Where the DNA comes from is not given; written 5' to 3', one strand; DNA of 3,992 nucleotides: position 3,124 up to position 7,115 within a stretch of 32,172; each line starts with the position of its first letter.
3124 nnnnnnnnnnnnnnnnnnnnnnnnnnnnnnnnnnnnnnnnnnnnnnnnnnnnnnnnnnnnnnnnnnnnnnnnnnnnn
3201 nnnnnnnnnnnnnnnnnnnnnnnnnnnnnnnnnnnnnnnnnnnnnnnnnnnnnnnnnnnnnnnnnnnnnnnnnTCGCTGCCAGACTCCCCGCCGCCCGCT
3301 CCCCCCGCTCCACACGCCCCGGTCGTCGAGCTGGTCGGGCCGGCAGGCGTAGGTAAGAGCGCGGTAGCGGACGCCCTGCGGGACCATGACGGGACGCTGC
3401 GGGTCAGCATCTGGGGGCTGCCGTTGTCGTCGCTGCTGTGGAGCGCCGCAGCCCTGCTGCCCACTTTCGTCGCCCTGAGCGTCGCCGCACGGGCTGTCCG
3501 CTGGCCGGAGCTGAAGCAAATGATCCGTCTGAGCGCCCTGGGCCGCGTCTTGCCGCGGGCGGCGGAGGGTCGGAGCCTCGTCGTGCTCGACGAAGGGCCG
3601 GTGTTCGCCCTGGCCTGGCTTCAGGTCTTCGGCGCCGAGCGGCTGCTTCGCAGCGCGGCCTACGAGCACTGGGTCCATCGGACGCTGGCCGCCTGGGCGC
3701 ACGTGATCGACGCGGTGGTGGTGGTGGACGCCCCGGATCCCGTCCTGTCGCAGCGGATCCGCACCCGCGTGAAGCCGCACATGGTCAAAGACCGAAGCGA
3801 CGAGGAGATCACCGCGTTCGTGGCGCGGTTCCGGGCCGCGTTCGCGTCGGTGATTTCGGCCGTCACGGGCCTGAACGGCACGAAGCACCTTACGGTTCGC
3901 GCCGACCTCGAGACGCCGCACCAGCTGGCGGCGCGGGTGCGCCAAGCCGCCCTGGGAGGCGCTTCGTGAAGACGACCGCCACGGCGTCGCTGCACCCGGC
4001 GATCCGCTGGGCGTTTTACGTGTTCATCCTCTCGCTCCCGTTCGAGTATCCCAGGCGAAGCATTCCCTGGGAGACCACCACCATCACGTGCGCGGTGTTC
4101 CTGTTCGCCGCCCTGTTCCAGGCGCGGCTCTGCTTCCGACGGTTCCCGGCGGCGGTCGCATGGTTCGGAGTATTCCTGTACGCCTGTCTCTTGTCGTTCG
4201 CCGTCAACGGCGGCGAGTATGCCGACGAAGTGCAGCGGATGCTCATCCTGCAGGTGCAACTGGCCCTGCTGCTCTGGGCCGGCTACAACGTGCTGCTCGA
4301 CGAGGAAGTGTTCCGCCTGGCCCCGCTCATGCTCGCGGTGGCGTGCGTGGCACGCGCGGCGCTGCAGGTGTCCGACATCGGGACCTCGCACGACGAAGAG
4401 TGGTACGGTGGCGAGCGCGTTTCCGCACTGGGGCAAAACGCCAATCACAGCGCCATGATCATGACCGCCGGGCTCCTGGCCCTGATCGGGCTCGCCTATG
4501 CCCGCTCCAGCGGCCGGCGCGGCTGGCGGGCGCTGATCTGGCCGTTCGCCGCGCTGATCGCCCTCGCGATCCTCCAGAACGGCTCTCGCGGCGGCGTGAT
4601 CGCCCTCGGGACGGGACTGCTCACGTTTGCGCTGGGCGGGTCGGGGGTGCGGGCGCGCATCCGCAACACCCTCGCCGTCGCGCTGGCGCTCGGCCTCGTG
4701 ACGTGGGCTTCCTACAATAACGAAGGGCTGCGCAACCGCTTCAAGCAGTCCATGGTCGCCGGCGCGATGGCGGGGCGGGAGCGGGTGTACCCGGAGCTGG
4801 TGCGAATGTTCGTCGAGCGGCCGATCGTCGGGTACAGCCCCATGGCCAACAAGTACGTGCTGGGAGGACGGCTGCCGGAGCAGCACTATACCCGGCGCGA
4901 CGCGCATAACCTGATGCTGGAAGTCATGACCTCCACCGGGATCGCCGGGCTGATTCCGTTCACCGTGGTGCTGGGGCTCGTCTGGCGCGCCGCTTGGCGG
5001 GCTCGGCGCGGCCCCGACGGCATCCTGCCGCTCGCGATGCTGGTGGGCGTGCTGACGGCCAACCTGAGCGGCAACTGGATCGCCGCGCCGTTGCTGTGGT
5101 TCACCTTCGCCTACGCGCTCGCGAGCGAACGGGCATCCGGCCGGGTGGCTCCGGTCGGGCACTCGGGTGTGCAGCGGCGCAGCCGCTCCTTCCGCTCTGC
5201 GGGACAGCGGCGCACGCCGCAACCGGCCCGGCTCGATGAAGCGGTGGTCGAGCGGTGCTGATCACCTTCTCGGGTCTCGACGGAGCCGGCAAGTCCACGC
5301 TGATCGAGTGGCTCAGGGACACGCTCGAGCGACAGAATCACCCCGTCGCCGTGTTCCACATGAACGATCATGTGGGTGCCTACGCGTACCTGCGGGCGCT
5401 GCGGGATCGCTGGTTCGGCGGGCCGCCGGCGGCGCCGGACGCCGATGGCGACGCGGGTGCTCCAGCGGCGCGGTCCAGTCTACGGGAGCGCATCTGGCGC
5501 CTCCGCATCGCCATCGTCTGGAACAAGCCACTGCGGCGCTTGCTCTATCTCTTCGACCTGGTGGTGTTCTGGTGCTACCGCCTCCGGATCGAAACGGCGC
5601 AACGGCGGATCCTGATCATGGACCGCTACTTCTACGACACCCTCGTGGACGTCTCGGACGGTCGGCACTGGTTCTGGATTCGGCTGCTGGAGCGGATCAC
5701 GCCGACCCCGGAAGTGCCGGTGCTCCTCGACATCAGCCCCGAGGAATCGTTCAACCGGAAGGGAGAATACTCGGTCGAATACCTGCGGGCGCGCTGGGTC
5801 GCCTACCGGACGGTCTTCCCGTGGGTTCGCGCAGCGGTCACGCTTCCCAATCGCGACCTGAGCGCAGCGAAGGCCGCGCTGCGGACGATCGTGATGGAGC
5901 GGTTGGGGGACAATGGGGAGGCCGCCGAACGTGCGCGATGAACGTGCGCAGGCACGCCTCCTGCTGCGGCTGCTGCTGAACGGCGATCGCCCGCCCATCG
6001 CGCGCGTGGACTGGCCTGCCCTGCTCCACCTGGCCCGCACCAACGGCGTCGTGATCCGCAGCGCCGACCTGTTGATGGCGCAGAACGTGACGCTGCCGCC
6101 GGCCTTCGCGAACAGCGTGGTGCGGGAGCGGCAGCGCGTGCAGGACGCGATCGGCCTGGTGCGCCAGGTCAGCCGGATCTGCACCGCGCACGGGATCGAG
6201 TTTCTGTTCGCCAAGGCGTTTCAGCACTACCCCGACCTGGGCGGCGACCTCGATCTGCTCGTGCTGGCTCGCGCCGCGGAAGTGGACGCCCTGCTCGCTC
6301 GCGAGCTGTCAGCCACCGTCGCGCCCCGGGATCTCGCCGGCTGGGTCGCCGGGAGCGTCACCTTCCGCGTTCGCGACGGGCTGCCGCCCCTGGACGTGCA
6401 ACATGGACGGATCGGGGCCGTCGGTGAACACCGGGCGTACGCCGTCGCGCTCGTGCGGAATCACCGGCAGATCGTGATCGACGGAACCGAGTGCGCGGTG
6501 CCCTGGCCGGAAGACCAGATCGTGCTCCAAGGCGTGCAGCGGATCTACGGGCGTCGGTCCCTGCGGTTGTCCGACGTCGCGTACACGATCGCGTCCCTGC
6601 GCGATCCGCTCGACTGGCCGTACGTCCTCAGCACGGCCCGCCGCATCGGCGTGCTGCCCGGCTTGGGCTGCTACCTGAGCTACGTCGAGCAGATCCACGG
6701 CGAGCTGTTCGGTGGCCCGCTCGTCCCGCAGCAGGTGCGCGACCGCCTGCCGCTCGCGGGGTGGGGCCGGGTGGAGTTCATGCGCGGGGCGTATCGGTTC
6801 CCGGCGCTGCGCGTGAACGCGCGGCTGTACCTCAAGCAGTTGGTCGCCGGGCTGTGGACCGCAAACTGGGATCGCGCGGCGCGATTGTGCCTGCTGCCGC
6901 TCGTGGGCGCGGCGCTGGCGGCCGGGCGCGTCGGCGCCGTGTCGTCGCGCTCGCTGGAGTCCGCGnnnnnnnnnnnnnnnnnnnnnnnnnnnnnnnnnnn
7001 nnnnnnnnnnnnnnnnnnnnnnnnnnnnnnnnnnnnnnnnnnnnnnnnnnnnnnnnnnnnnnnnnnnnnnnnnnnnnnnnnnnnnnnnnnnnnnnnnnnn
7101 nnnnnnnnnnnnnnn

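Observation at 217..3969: Wzx flippase fused in frame to a nucleotidyltransferase-like domain and two P-loop kinase-like domains (1250 aa)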

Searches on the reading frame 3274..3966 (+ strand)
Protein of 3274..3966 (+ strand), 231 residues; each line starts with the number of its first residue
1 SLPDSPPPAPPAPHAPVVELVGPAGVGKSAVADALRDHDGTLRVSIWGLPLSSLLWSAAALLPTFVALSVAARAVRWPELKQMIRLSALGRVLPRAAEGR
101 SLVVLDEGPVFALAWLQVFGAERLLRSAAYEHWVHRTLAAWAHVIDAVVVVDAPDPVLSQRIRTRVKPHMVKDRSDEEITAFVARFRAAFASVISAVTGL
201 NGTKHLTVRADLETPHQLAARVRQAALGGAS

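Call 26: find_homologous_proteins(query=window:3274-3966:+, max_evalue=0.001)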
Query window:3274-3966:+ (231 aa): 447 proteins with E <= 0.001 among 8000 candidates; the best 120 are listed.
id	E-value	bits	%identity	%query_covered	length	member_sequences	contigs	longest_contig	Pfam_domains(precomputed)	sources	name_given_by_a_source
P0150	2.9e-100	353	77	97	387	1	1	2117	-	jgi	jgi:thymidylate kinase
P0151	1.7e-76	275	73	72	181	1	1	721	-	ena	-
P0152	1.8e-74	268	61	94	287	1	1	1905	PF13671.13,PF13238.13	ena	-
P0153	8.0e-61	224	68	71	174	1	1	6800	-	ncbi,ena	-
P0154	6.0e-51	191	49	89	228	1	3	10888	PF13521.13,PF13671.13,PF13238.13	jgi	jgi:predicted ATPase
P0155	7.6e-51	191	49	92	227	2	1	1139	PF13671.13,PF13238.13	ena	-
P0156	2.5e-50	189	48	89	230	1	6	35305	PF13521.13,PF13671.13,PF13238.13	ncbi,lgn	-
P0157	1.7e-49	187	50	88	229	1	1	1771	PF13238.13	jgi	jgi:hypothetical protein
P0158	1.9e-49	186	67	54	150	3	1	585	-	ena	-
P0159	1.7e-48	183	47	94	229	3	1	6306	PF13521.13,PF13238.13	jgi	jgi:adenylate kinase family enzyme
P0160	1.3e-47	180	48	89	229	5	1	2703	PF13521.13,PF13671.13,PF13238.13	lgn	-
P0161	1.7e-47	180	48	89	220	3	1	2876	PF13521.13,PF13671.13,PF13238.13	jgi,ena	-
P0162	3.1e-47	179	49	93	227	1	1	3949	PF13238.13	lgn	-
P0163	7.6e-47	178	46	93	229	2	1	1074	PF13521.13,PF13671.13,PF13238.13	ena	-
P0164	2.5e-46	176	48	89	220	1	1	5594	PF13671.13,PF13238.13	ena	-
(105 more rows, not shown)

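Call 29: search_solved_structures(query=A2, max_evalue=1, show_alignments=2)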
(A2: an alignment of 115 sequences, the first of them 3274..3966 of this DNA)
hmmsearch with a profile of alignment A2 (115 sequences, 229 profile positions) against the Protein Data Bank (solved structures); distinct sequences matched with E-value up to 1: 393 (the best 60 are shown).
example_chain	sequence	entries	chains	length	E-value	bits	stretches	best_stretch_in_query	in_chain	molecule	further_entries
6c2u_A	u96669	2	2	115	2.7e-08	36.4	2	4-55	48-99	phosphate-loop protein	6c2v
7n6g_6M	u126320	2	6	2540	1.4e-06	30.9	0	13-35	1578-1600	FAP42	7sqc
6ha8_V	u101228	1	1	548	0.00023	23.5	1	13-49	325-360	Nucleotide-binding protein ExpZ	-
4cvn_A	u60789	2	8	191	0.00029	23.2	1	2-35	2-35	PUTATIVE ADENYLATE KINASE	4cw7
1kag_A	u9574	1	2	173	0.00048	22.5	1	14-35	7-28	Shikimate kinase I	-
9nlj_U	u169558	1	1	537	0.00071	22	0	13-40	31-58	Uup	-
2qi9_C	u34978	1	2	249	0.00087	21.7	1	10-49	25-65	Vitamin B12 import ATP-binding protein btuD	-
4f4c_A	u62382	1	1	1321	0.00096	21.5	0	14-42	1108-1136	Multidrug resistance protein pgp-1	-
6fn1_A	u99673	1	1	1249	0.00097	21.5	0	11-43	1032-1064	Human-mouse chimeric ABCB1 (ABCBHM)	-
3j15_B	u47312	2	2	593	0.001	21.5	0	9-46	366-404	ABC transporter ATP-binding protein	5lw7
6fn4_A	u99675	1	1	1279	0.001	21.4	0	11-43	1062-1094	Apo form of Human-mouse chimeric ABCB1 (ABCB1HM) in complex with Antigen binding fragment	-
3bk7_A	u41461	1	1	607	0.0011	21.4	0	9-46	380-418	ABC transporter ATP-binding protein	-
1l7v_C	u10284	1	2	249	0.0012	21.2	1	10-49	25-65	Vitamin B12 transport ATP-binding protein btuD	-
3cmt_A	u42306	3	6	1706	0.0018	20.7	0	11-35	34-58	Protein recA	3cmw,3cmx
5zxd_A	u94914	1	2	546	0.0019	20.6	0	16-38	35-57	ATP-binding cassette sub-family F member 1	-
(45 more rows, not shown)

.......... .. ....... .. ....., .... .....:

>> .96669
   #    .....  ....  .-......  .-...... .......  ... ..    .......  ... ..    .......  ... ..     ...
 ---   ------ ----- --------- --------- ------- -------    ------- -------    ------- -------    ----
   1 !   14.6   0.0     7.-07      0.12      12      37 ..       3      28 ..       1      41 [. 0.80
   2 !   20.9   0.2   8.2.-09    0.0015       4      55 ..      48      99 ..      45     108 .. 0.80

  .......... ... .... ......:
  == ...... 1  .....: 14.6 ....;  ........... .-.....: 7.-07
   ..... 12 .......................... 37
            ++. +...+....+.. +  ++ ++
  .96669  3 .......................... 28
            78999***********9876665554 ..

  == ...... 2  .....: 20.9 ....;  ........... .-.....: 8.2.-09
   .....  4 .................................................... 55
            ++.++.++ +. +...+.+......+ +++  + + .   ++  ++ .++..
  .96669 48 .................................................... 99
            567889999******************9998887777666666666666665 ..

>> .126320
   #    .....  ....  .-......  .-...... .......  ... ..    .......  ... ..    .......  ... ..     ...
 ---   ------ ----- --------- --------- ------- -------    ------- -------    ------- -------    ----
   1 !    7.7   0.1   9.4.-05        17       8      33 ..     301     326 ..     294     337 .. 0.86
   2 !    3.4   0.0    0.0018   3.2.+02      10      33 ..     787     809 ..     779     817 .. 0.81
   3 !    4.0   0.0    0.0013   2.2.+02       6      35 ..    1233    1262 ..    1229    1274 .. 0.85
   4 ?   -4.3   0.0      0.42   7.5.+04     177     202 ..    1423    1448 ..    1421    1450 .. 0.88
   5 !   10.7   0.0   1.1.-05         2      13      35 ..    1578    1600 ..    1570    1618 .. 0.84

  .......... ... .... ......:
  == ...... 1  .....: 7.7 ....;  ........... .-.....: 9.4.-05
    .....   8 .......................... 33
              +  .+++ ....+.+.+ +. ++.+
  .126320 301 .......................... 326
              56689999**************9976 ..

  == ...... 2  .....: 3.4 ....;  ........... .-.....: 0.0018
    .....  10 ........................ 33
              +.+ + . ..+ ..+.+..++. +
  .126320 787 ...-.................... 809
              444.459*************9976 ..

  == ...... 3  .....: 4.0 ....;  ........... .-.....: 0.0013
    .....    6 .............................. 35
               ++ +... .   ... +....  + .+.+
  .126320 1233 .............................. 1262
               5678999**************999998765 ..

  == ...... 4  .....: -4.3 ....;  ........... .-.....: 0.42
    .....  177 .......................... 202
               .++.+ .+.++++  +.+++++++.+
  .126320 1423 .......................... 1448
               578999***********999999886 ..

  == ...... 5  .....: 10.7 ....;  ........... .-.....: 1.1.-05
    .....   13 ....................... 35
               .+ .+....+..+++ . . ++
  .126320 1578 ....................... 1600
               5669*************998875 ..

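Call 35: predict_structure(alignment_id=A2)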
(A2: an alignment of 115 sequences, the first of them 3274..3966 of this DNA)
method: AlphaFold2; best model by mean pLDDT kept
length: 231 residues; sequences in the alignment: 115
mean_pLDDT: 93.6   pTM: 0.88
mean pLDDT of the five models: 93.6, 92.9, 92.1, 91.3, 87.2
residues with pLDDT >= 90: 203; 70-90: 25; 50-70: 1; < 50: 2
segments of 3 or more residues with pLDDT < 50: none
pLDDT, mean of each block of 10 residues (from residue 1): 83 90 94 93 96 98 96 94 98 93 96 97 95 97 96 95 93 95 97 97 92 92 82 39
secondary structure, 60 per line:
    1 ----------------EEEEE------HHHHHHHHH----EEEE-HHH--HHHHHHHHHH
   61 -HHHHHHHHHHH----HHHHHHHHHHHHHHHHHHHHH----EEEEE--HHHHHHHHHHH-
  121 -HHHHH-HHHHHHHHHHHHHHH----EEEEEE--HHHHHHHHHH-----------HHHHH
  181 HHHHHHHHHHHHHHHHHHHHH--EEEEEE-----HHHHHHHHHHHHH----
elements in order: E17-21 H28-36 E41-44 H51-60 H62-72 H77-97 E102-106 H109-119 H122-126 H128-142 E147-152 H155-164 H176-201 E204-209 H215-227

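Call 39: fold_search(model_id=the predicted structure, library=pdb)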
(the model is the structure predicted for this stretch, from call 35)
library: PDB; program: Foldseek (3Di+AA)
matches with E <= 10: 1232; with E <= 0.001: 159
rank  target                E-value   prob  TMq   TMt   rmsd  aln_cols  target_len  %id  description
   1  8j5g                  6.8e-06  1.00  0.59  0.57   6.2       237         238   17  Crystal structure of kinase AbmG in complex with 4'-hydroxy-4'-thiocytidine 5'-diphosphate (released 2024-04-24)
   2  6ln3                  8.8e-06  1.00  0.53  0.59   7.3       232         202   16  Crystal structure of adenylate kinase from an extremophilic archaeon Aeropyrum pernix with ATP and AMP (released 2020-04-22)
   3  1ki7_B                1.4e-05  1.00  0.51  0.40   8.8       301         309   15  CRYSTAL STRUCTURE OF THYMIDINE KINASE FROM HERPES SIMPLEX VIRUS TYPE I COMPLEXED WITH 5-IODODEOXYURIDINE (released 1998-12-02)
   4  8j5f                  1.5e-05  1.00  0.59  0.58   6.4       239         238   17  Crystal structure of kinase AbmG in complex with cytidine and ADP (released 2024-04-24)
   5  8puu_A                1.7e-05  1.00  0.58  0.62   6.2       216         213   11  Giardia intestinalis deoxyadenosine kinase forms a functional tetramer (released 2024-10-30)
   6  1uky                  2.6e-05  1.00  0.50  0.57   8.2       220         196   13  SUBSTRATE SPECIFICITY AND ASSEMBLY OF CATALYTIC CENTER DERIVED FROM TWO STRUCTURES OF LIGATED URIDYLATE KINASE (released 1995-01-26)
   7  3cm0                  2.8e-05  1.00  0.49  0.59   6.2       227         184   22  Crystal structure of adenylate kinase from Thermus thermophilus HB8 (released 2008-09-23)
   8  5x6k_A                3.0e-05  1.00  0.48  0.58   8.6       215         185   15  Crystal structure of adenylate kinase (released 2018-02-28)
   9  3kfx_A                3.0e-05  1.00  0.58  0.58   6.8       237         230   14  Human dCK complex with 5-Me dC and ADP (released 2010-09-15)
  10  5xz2_A                4.1e-05  1.00  0.49  0.57   8.5       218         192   15  Crystal structure of adenylate kinase (released 2018-07-18)
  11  4np6_B                4.1e-05  1.00  0.50  0.53   8.5       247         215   16  Crystal Structure of Adenylate Kinase from Vibrio cholerae O1 biovar eltor (released 2013-12-18)
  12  2bwj_D                4.4e-05  1.00  0.56  0.65   5.1       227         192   13  Structure of adenylate kinase 5 (released 2005-07-21)
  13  5ycf_A                4.4e-05  1.00  0.50  0.60   8.6       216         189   16  Crystal structure of Xiphophorus maculatus adenylate kinase (released 2018-09-12)
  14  5ycd_A                4.4e-05  1.00  0.52  0.61   8.2       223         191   15  Crystal structure of Poecilia reticulata adenylate kinase (released 2018-09-12)
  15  5nrn_B                4.6e-05  1.00  0.51  0.54   7.3       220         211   20  Mtb TMK crystal structure in complex with compound 3 (released 2018-08-08)
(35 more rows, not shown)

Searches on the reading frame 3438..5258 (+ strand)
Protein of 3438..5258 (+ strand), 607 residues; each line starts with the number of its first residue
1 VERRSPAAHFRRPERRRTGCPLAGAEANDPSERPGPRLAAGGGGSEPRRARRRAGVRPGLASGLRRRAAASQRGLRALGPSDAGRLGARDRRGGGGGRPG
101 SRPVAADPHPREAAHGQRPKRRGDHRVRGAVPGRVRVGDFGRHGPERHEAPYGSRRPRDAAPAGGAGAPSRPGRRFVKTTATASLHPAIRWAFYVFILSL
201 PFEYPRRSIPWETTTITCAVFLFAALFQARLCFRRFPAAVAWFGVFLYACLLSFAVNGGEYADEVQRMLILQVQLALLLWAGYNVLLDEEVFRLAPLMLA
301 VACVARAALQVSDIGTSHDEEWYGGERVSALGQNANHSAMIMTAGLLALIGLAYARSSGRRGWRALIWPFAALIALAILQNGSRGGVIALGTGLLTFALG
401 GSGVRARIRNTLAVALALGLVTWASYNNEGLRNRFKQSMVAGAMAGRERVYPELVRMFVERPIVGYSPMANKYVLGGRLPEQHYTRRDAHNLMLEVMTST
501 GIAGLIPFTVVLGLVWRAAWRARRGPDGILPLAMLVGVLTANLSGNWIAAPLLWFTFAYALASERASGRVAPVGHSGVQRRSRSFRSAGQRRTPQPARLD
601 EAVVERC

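Call 10: search_protein_families(library=pfam, proteins=[window:3438-5258:+], max_evalue=0.001)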
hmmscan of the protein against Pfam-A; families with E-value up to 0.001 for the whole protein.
window:3438-5258:+ (607 aa): 1 family
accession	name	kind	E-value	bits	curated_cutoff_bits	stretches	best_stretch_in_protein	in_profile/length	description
PF04932.20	Wzy_C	-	1.4e-11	44.9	31.7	1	371-508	3-148/149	O-Antigen ligase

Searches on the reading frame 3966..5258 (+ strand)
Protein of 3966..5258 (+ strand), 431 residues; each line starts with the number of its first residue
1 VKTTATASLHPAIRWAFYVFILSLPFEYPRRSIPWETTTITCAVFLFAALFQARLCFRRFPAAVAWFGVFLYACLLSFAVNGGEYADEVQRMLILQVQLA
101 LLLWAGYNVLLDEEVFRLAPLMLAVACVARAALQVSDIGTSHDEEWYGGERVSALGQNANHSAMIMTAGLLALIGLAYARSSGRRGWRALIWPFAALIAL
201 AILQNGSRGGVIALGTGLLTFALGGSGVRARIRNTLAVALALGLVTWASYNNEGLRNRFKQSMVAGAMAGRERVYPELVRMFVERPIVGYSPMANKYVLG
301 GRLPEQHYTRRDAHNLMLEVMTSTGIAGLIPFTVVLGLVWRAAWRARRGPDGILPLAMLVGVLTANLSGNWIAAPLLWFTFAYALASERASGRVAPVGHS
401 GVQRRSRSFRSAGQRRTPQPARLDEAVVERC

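Call 69: search_protein_families(library=ncbifam, proteins=[window:3966-5258:+], max_evalue=0.00001)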
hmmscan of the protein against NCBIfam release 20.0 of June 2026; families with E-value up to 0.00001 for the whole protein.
window:3966-5258:+ (431 aa): 1 family
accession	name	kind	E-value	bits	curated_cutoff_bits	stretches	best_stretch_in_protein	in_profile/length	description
TIGR03097.1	PEP_O_lig_1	hypoth_equivalog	5.6e-06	25.5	188.1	1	156-348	166-353/408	putative O-glycosylation ligase, exosortase A system-associated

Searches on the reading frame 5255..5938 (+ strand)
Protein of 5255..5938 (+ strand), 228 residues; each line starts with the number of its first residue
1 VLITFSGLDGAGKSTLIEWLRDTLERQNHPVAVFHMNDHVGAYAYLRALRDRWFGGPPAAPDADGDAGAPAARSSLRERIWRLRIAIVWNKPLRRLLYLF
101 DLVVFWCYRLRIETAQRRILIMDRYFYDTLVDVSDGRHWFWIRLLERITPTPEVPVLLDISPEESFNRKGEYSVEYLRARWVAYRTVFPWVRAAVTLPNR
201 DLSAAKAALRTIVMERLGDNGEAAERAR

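Call 3: search_protein_families(library=pfam, proteins=[window:5255-5938:+], max_evalue=0.1)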
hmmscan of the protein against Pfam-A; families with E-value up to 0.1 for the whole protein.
window:5255-5938:+ (228 aa): 6 families
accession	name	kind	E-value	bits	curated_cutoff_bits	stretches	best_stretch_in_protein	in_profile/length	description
PF02223.23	Thymidylate_kin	-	1.5e-08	35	27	2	6-34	2-29/185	Thymidylate kinase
PF13401.12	AAA_22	-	0.002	18.9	27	1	2-54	7-59/130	AAA domain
PF03308.22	MeaB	-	0.009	15.5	23.1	1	3-35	36-68/273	Methylmalonyl Co-A mutase-associated GTPase MeaB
PF25201.1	nSTAND6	-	0.023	15.1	27.7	1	5-51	23-69/148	Novel STAND NTPase 6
PF24883.2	NPHP3_N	-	0.033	14.8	24.8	1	4-38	26-60/164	Nephrocystin 3, N-terminal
PF00025.27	Arf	-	0.084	12.8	22.3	0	3-36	17-50/174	ADP-ribosylation factor family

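Call 4: search_protein_families(library=ncbifam, proteins=[window:5255-5938:+], max_evalue=0.1)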
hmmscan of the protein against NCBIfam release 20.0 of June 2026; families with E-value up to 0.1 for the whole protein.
window:5255-5938:+ (228 aa): 11 families
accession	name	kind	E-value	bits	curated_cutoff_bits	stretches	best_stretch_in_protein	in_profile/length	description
TIGR00041.1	DTMP_kinase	equivalog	1.5e-08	34.6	83.25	2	1-29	5-33/196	dTMP kinase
NF005923.0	PRK07933.1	equivalog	2.4e-07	30.3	193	1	1-35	1-35/213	dTMP kinase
NF005807.0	PRK07667.1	equivalog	1.7e-05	24.5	221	1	2-40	19-57/193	kinase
NF006746.0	PRK09270.1-5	subfamily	0.00011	21.2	250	1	2-38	23-59/210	nucleoside/nucleotide kinase family protein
NF006958.0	PRK09435.1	equivalog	0.0078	15.3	329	1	3-35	60-92/333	methylmalonyl Co-A mutase-associated GTPase MeaB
NF005250.0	PRK06761.1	equivalog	0.0084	15.2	270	1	2-35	5-38/282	hypothetical protein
TIGR00750.1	lao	equivalog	0.0087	15.2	240.75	1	3-34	37-68/300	methylmalonyl Co-A mutase-associated GTPase MeaB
NF002059.0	PRK00889.1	subfamily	0.011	15.4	244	1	2-34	7-39/177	adenylyl-sulfate kinase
NF006743.0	PRK09270.1-2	equivalog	0.042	12.9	227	1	4-65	32-91/217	nucleoside/nucleotide kinase family protein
NF006744.0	PRK09270.1-3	equivalog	0.045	13.2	281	0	2-42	25-71/213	nucleoside/nucleotide kinase family protein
NF041053.1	CobW_rel_Se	equivalog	0.064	12.9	180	0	2-37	3-38/195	CobW-related selenoprotein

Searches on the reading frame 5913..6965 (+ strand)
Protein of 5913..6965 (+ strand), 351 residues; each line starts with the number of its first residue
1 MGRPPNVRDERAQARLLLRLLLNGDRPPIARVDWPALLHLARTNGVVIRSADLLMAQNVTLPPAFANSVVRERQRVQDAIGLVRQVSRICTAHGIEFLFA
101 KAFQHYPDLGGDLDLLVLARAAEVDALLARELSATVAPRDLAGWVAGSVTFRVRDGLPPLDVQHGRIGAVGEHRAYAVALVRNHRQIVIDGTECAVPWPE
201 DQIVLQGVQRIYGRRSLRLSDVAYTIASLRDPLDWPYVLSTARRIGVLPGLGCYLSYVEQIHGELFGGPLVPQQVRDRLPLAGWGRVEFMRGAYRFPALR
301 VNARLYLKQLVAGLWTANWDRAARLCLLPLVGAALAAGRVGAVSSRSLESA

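Call 3: search_protein_families(library=pfam, proteins=[window:5913-6965:+], max_evalue=0.1)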
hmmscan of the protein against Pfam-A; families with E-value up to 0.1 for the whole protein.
window:5913-6965:+ (351 aa): 1 family
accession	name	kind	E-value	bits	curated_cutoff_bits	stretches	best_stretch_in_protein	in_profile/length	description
PF14907.12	NTP_transf_5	-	2.1e-10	41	31.2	1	32-260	3-246/249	Uncharacterised nucleotidyltransferase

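Call 4: search_protein_families(library=ncbifam, proteins=[window:5913-6965:+], max_evalue=0.1)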
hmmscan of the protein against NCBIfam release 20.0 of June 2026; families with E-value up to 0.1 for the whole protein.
window:5913-6965:+ (351 aa): 0 families
